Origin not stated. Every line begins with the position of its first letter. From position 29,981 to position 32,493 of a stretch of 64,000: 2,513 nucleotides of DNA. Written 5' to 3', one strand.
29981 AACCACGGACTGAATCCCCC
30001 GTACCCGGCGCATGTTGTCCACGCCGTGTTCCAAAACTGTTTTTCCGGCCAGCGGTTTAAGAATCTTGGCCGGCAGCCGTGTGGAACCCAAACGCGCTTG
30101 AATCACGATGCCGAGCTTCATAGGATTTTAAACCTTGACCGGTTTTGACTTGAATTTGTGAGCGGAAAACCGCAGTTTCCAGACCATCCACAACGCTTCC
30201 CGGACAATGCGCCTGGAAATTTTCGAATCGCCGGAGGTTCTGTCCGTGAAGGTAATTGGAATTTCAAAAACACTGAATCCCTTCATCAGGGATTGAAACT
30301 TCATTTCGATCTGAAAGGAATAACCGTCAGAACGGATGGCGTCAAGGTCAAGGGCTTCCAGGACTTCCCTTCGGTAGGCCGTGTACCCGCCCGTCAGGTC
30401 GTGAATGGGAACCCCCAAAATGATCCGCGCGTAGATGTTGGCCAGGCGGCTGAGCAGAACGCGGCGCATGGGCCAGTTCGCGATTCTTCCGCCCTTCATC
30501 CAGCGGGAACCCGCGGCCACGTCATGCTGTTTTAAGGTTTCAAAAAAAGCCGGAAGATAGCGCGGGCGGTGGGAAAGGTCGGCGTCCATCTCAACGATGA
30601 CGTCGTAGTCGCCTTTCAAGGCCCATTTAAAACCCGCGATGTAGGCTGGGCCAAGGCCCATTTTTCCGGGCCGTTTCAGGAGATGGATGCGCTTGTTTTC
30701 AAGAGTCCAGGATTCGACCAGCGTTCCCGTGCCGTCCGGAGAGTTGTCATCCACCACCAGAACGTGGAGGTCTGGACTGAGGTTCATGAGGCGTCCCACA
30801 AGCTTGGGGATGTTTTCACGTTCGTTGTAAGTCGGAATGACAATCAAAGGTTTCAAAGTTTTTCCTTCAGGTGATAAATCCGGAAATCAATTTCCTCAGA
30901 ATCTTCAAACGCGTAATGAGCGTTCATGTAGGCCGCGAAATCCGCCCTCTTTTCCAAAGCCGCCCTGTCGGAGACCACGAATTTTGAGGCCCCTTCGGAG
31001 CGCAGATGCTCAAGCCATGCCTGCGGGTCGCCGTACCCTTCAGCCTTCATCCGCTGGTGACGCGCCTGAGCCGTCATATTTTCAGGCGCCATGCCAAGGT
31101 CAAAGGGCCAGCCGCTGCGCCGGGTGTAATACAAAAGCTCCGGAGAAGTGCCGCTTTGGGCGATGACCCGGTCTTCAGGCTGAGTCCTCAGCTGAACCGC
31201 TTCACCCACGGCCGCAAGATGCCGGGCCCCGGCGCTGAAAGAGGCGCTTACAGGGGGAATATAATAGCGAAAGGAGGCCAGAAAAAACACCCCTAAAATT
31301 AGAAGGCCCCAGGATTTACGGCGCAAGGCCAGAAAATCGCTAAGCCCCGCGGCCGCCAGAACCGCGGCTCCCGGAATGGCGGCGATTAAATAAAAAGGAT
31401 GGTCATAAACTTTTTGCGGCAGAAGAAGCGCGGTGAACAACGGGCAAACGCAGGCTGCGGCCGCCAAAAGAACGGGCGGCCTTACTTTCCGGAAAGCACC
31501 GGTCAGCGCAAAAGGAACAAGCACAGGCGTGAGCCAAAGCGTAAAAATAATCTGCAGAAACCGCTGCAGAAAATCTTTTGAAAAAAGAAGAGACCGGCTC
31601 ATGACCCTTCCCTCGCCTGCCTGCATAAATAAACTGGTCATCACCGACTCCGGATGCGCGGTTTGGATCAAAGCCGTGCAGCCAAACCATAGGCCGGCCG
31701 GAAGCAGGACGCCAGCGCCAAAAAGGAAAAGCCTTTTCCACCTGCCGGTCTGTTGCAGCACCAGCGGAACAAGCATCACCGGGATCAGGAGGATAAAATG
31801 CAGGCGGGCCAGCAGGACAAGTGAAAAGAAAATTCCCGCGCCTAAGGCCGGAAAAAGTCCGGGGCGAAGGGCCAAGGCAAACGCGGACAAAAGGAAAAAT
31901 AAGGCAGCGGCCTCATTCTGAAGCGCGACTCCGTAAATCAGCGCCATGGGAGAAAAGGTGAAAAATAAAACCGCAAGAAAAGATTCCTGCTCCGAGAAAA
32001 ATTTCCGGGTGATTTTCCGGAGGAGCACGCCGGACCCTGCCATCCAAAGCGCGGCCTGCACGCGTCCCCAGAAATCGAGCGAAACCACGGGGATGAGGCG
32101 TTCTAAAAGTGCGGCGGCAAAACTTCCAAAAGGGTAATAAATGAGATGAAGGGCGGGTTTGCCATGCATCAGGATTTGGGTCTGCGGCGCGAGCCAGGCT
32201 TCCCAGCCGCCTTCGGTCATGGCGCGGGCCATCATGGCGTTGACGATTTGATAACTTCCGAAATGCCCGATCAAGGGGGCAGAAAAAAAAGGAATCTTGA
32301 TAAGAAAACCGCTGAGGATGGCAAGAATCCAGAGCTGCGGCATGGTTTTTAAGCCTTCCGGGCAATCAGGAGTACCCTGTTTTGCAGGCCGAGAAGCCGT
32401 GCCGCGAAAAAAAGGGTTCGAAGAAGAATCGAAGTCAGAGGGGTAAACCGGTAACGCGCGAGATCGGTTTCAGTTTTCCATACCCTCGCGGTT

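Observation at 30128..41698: Translationally coupled operon of two polyprenol-phosphate-sugar synthases and five GT-C-fold membrane glycosyltransferases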

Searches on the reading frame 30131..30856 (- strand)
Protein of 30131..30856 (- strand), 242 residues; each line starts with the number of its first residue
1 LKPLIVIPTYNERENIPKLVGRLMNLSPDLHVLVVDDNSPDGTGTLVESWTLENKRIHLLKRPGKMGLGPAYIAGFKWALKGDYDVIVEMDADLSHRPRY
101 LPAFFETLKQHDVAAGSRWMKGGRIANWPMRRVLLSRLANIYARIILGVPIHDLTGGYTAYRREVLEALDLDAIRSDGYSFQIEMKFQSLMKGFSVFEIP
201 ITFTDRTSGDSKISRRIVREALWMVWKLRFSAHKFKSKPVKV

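Call 4: search_protein_families(library=pfam, proteins=[window:30131-30856:-], max_evalue=0.01)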
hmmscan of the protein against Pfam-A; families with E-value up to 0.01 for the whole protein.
window:30131-30856:- (242 aa): 2 families
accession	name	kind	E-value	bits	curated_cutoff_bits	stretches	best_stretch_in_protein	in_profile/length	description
PF00535.33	Glycos_transf_2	-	1.4e-29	103.6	23.3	1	5-168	2-166/168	Glycosyl transferase family 2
PF13641.12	Glyco_tranf_2_3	-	0.00042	20.8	27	1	5-186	5-195/230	Glycosyltransferase like family 2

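Call 5: search_protein_families(library=ncbifam, proteins=[window:30131-30856:-], max_evalue=0.01)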
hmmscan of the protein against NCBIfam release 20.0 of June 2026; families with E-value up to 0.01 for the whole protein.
window:30131-30856:- (242 aa): 17 families
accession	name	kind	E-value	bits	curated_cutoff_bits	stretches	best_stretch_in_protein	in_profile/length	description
TIGR04182.1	glyco_TIGR04182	equivalog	6.7e-17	61.8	325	1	5-212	4-200/293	S-layer glycoprotein N-glycosyltransferase AglJ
NF007986.1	PRK10714.1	equivalog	1.3e-13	50.7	529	1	5-214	10-211/316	undecaprenyl-phosphate 4-deoxy-4-formamido-L-arabinose transferase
NF041391.1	DPhHxTase_Halo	equivalog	2.3e-13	49.6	375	1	9-211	3-190/213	dolichyl-phosphate hexose transferase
NF058614.1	PPMAGASynPpgS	equivalog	3e-11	43.2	370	1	5-202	4-195/226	polyprenyl-phospho-N-acetylgalactosaminyl synthase PpgS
NF047588.1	GlcsyltransPgfSStrep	equivalog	1e-10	41.3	500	1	1-133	1-136/308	glycosyltransferase PgfS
TIGR03937.1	PgaC_IcaA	equivalog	3.2e-08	32.9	422.3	1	5-94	49-138/407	poly-beta-1,6-N-acetyl-D-glucosamine synthase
NF053846.1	glyco_with_XrtP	equivalog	6.4e-08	31.7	520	1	6-63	46-103/440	XrtP-associated glycosyltransferase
TIGR04283.1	glyco_like_mftF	equivalog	1.1e-07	31.7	182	1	5-52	3-51/221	TIGR04283 family arsenosugar biosynthesis glycosyltransferase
NF045692.1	OglycostaseCruG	equivalog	9.9e-07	28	600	1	5-110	45-154/386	2'-O-glycosyltransferase CruG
TIGR03469.1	HpnB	hypoth_equivalog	2.6e-06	26.7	379.25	1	5-114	48-166/386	hopene-associated glycosyltransferase HpnB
TIGR03965.1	mycofact_glyco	equivalog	1.4e-05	24.2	280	1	5-115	78-186/467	mycofactocin biosynthesis glycosyltransferase MftF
NF038302.1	EPS_HpsE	equivalog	9.4e-05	21.5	300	1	5-60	5-64/307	hormogonium polysaccharide biosynthesis glycosyltransferase HpsE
NF041875.1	EPS_EpsD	equivalog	0.0003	20.3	370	1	5-106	3-102/325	exopolysaccharide biosynthesis glycosyltransferase EpsD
TIGR01556.1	rhamnosyltran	subfamily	0.00033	19.9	200.55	1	25-112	16-102/281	rhamnosyltransferase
NF007482.0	PRK10073.1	equivalog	0.00049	19.2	423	1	5-94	10-98/334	glycosyltransferase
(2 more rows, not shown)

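Call 33: search_solved_structures(query=window:30131-30856:-, max_evalue=0.00001)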
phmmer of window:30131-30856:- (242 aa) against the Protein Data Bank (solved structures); distinct sequences matched with E-value up to 0.00001: 4.
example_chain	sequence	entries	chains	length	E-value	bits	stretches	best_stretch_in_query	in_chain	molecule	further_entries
5mlz_A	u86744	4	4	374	2.5e-37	132.3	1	1-228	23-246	Dolichol monophosphate mannose synthase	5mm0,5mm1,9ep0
9hwj_A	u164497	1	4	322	1.4e-12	51.2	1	3-214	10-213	Undecaprenyl-phosphate 4-deoxy-4-formamido-L-arabinose transferase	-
9bhc_C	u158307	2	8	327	1.5e-09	41.3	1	3-215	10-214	Undecaprenyl-phosphate 4-deoxy-4-formamido-L-arabinose transferase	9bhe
8vxh_A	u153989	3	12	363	2e-09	40.8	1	3-215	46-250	Undecaprenyl-phosphate 4-deoxy-4-formamido-L-arabinose transferase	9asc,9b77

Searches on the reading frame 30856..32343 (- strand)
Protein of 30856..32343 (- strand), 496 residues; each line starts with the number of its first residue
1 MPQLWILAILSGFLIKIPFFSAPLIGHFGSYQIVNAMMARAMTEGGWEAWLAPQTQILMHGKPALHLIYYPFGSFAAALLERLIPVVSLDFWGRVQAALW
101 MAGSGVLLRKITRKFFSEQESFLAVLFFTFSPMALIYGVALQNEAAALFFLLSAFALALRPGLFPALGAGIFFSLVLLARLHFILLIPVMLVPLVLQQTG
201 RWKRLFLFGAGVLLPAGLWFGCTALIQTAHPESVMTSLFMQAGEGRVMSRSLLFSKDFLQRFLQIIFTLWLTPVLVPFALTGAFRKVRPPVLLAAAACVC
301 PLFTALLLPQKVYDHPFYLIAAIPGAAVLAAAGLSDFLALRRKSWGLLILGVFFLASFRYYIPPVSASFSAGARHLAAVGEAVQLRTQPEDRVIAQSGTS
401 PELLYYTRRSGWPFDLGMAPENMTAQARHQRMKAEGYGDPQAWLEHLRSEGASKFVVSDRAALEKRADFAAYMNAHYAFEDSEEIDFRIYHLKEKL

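Call 4: search_protein_families(library=pfam, proteins=[window:30856-32343:-], max_evalue=0.01)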
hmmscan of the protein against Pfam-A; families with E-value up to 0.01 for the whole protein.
window:30856-32343:- (496 aa): 1 family
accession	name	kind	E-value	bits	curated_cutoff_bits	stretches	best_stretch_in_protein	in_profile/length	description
PF13231.12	PMT_2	-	0.00057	20.6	26.1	1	71-204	4-139/160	Dolichyl-phosphate-mannose-protein mannosyltransferase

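Call 5: search_protein_families(library=ncbifam, proteins=[window:30856-32343:-], max_evalue=0.01)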
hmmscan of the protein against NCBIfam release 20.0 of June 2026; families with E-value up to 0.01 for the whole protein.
window:30856-32343:- (496 aa): 0 families

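Call 25: find_homologous_proteins(query=window:30856-32343:-, max_evalue=0.00001)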
Query window:30856-32343:- (496 aa): 19 proteins with E <= 0.00001 among 8000 candidates.
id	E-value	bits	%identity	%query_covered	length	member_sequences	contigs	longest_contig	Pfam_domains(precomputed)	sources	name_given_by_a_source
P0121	0.0e+0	1094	100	100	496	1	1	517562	-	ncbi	-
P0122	3.1e-272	922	84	100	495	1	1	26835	-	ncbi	-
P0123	2.7e-161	556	56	99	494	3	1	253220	-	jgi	-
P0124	2.5e-108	381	43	100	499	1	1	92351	PF13231.13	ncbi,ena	-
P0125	1.5e-107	379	42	97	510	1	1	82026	PF13231.13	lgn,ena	-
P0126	1.9e-107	378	43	99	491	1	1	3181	-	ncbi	-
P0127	4.6e-107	377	44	95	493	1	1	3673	PF13231.13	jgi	-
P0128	2.0e-104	368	43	97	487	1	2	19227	-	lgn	-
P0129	9.2e-104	366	41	98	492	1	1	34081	-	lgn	-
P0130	1.1e-103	366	43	97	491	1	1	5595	-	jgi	jgi:hypothetical protein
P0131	4.1e-103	364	42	98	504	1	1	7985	-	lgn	-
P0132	1.4e-101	359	40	98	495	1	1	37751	-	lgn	-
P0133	4.1e-100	354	41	98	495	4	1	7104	PF13231.13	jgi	-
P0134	1.1e-99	353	42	99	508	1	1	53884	PF13231.13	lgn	-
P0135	2.1e-97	345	40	100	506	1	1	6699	PF13231.13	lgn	-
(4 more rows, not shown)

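Call 41: predict_structure(alignment_id=A1)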
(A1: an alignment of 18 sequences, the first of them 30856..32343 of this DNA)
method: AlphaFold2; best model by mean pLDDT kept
length: 496 residues; sequences in the alignment: 18
mean_pLDDT: 91.9   pTM: 0.91
mean pLDDT of the five models: 91.9, 91.5, 91.3, 90.8, 89.9
residues with pLDDT >= 90: 385; 70-90: 95; 50-70: 16; < 50: 0
segments of 3 or more residues with pLDDT < 50: none
pLDDT, mean of each block of 10 residues (from residue 1): 87 96 90 95 90 90 90 97 92 97 98 95 97 95 96 98 97 97 95 91 97 95 91 84 69 89 92 94 87 94 91 92 98 92 89 96 92 94 95 88 95 86 71 88 94 95 92 95 92 80
secondary structure, 60 per line:
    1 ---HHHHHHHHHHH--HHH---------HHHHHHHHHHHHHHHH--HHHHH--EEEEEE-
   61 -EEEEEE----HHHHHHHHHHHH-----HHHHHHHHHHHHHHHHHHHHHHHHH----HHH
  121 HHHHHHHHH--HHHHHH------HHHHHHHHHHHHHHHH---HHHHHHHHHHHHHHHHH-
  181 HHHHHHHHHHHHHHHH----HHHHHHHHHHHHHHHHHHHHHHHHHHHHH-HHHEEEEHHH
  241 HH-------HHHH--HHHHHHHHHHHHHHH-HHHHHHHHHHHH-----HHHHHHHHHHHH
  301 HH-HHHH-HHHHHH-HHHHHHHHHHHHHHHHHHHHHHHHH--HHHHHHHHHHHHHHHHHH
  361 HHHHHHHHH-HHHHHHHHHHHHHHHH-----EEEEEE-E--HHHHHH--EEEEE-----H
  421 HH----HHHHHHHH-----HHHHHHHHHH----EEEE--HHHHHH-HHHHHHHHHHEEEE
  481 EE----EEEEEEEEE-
elements in order: H4-14 H29-44 H47-51 E54-59 E62-67 H72-83 H89-113 H118-129 H132-137 H144-159 H163-179 H181-196 H201-229 E234-237 H238-242 H250-253 H256-270 H272-283 H289-302 H304-307 H309-314 H316-340 H343-369 H371-386 E392-397 H402-407 E410-414 H427-434 H440-449 E454-457 H460-465 H467-476 E477-482 E487-495

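Call 43: fold_search(model_id=the predicted structure, library=pdb)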
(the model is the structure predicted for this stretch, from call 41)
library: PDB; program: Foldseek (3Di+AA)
matches with E <= 10: 338; with E <= 0.001: 28
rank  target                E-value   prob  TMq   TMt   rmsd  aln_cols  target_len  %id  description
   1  8pn9_A                8.8e-11  1.00  0.59  0.47   8.7       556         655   14  Structure of human oligosaccharyltransferase OST-A complex bound to NGI-1 (released 2024-05-08)
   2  6s7o_A                1.2e-09  1.00  0.59  0.46   9.3       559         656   13  Cryo-EM structure of human oligosaccharyltransferase complex OST-A (released 2019-12-18)
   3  8b6l_I                1.6e-09  1.00  0.54  0.41   9.9       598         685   13  Subtomogram average of the human Sec61-TRAP-OSTA-translocon (released 2022-12-07)
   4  6s7t_A                1.9e-09  1.00  0.59  0.43   8.6       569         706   13  Cryo-EM structure of human oligosaccharyltransferase complex OST-B (released 2019-12-18)
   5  7oci_F                3.9e-09  1.00  0.66  0.53  10.5       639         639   12  Cryo-EM structure of yeast Ost6p containing oligosaccharyltransferase complex (released 2022-02-16)
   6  9n9j_I                5.3e-09  1.00  0.59  0.44   8.0       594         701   12  Structure of a GRP94 folding intermediate engaged with a CCDC134- and FKBP11-bound secretory translocon (released 2025-11-19)
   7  8agb_A                5.5e-09  1.00  0.63  0.50  11.3       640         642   13  Structure of yeast oligosaccharylransferase complex with lipid-linked oligosaccharide bound (released 2022-12-07)
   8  5f15                  1.6e-08  1.00  0.67  0.62   6.2       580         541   14  Crystal Structure of ArnT from Cupriavidus metallidurans bound to Undecaprenyl phosphate (released 2016-02-17)
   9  8agc_A                3.0e-08  1.00  0.63  0.47  12.6       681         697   12  Structure of yeast oligosaccharylransferase complex with lipid-linked oligosaccharide and non-acceptor peptide bound (released 2022-12-07)
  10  6ftg_5                4.7e-08  1.00  0.58  0.47  12.4       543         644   12  Subtomogram average of OST-containing ribosome-translocon complexes from canine rough microsomal membranes (released 2018-03-21)
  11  5ezm                  6.8e-08  1.00  0.66  0.62   6.2       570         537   14  Crystal Structure of ArnT from Cupriavidus metallidurans in the apo state (released 2016-02-17)
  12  7e9s_A                8.1e-08  1.00  0.55  0.35  13.3       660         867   12  Archaeal oligosaccharyltransferase AglB from Archaeoglobus fulgidus in complex with an inhibitory peptide and a dolich (released 2021-09-08)
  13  3wak                  8.5e-08  1.00  0.55  0.35  13.0       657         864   13  Crystal structure of the Archaeoglobus fulgidus oligosaccharyltransferase (O29867_ARCFU) in the apo form (released 2013-10-30)
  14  3waj                  1.8e-07  1.00  0.53  0.36  13.7       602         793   12  Crystal structure of the Archaeoglobus fulgidus oligosaccharyltransferase (O29867_ARCFU) complex with Zn and sulfate (released 2013-10-30)
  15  7zlh_A                4.4e-07  1.00  0.52  0.41  11.6       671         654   11  Cryo-EM structure of C-mannosyltransferase CeDPY19, in apo state, bound to CMT2-Fab and anti-Fab nanobody (released 2023-01-11)
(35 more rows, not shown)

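Call 86: search_protein_representatives(alignment_id=A1)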
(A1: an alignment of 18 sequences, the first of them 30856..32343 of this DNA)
Query: 18 sequences, 495 profile positions. Proteins with E-value up to 0.001 (for the whole library): 4829; up to 1e-10: 1393; up to 1e-30: 290. The best 150 are listed.
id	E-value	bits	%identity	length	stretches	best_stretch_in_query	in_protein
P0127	5.5e-215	731.1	-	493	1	4-493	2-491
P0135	6.8e-205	697.8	-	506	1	3-494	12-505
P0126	1.1e-204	697.1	-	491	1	6-493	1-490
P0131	1.9e-198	676.6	-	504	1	2-492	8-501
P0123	6.3e-198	674.8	-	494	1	7-493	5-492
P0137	8.9e-192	654.5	-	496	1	4-492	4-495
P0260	7.1e-181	618.6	-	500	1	4-493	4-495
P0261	7.8e-181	618.4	-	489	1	5-492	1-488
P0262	9.1e-177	605.0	-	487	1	6-493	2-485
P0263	1.6e-176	604.2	-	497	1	7-492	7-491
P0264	9.5e-176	601.7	-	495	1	8-493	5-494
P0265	6.2e-171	585.8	-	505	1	4-493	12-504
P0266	1.2e-167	574.9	-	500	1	4-492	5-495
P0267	1.3e-164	564.9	-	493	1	9-493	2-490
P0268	2.4e-162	557.4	-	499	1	4-491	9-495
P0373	6.4e-60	219.6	-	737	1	3-482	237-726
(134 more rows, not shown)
